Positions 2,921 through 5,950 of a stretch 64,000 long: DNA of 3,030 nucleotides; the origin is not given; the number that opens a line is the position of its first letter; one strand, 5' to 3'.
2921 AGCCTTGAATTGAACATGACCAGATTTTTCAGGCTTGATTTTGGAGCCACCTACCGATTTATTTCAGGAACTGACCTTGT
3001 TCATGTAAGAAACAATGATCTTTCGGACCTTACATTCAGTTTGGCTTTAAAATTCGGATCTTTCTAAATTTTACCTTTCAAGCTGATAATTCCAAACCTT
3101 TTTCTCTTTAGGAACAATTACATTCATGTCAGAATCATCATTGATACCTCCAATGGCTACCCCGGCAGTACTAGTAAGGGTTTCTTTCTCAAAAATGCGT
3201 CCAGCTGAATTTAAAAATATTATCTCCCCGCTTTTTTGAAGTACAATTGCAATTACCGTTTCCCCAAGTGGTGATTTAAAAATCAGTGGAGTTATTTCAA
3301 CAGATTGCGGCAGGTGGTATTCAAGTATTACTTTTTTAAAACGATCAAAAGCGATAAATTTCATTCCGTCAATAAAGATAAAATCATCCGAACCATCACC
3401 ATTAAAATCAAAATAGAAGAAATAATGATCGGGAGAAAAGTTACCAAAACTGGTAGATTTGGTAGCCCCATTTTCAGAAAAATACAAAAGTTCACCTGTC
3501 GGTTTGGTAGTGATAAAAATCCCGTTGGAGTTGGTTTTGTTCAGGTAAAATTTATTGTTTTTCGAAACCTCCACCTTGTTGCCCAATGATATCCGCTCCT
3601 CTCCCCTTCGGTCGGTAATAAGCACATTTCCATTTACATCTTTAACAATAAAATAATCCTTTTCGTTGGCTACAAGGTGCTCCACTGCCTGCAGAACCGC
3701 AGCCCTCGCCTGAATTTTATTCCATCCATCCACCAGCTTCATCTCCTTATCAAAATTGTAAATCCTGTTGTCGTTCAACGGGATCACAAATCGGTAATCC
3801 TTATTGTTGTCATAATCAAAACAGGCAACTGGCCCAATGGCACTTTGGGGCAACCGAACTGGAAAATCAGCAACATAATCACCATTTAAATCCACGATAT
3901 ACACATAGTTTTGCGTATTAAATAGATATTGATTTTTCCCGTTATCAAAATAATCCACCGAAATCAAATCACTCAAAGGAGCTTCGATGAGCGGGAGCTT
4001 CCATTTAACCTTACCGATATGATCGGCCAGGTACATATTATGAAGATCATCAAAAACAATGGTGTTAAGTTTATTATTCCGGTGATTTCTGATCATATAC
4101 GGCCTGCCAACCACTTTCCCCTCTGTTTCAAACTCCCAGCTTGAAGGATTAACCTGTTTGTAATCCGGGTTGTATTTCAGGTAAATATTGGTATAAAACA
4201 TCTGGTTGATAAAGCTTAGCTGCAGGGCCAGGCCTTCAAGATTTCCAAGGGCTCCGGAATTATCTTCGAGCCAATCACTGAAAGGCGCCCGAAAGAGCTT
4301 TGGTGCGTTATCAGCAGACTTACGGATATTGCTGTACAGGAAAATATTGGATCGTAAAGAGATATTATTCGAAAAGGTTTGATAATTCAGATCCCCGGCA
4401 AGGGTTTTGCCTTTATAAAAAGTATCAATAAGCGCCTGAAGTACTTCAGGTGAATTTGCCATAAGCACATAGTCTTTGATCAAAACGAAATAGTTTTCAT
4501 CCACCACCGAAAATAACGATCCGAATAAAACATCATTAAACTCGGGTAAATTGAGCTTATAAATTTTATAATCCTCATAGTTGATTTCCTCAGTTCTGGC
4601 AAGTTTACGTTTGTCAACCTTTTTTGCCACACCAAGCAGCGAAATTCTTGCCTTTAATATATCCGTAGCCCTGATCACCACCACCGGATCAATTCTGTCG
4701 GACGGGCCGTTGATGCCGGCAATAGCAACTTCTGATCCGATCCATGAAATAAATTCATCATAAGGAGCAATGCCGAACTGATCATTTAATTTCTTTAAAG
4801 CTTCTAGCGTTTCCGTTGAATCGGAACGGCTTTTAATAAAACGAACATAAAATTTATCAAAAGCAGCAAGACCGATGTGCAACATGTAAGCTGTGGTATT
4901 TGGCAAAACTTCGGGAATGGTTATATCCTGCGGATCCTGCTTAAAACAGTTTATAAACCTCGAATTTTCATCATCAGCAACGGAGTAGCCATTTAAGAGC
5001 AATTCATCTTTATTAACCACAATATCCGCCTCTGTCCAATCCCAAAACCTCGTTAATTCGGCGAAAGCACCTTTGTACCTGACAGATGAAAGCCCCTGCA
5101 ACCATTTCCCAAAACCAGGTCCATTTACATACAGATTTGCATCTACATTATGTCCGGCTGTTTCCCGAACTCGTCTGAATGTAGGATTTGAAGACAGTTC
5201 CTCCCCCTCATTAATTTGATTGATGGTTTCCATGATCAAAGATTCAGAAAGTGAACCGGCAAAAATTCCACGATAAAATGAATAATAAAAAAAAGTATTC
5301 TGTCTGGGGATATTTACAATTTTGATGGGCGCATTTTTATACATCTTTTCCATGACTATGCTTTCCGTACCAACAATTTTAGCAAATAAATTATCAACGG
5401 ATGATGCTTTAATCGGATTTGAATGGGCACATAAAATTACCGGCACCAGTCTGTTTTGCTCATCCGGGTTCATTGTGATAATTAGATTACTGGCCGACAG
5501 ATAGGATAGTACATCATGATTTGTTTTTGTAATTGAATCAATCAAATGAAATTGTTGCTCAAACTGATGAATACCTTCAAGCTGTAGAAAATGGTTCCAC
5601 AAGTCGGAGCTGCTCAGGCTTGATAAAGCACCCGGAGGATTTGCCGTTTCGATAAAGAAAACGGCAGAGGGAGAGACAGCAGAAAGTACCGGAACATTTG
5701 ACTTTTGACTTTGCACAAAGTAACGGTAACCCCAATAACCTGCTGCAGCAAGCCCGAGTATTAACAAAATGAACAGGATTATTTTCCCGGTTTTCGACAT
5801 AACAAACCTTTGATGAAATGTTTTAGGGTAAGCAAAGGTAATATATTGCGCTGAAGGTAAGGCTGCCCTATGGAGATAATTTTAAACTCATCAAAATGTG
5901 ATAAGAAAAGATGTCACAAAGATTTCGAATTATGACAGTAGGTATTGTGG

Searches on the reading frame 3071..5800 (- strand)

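Call 27: search_protein_families(library=pfam, proteins=[window:3071-5800:-], max_evalue=0.001)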
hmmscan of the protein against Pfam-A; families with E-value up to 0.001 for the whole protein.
window:3071-5800:- (909 aa): 1 family
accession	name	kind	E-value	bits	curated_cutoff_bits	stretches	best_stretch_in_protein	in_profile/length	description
PF11832.13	DUF3352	-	3.4e-15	56.1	26.8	2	400-498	149-239/536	Protein of unknown function (DUF3352)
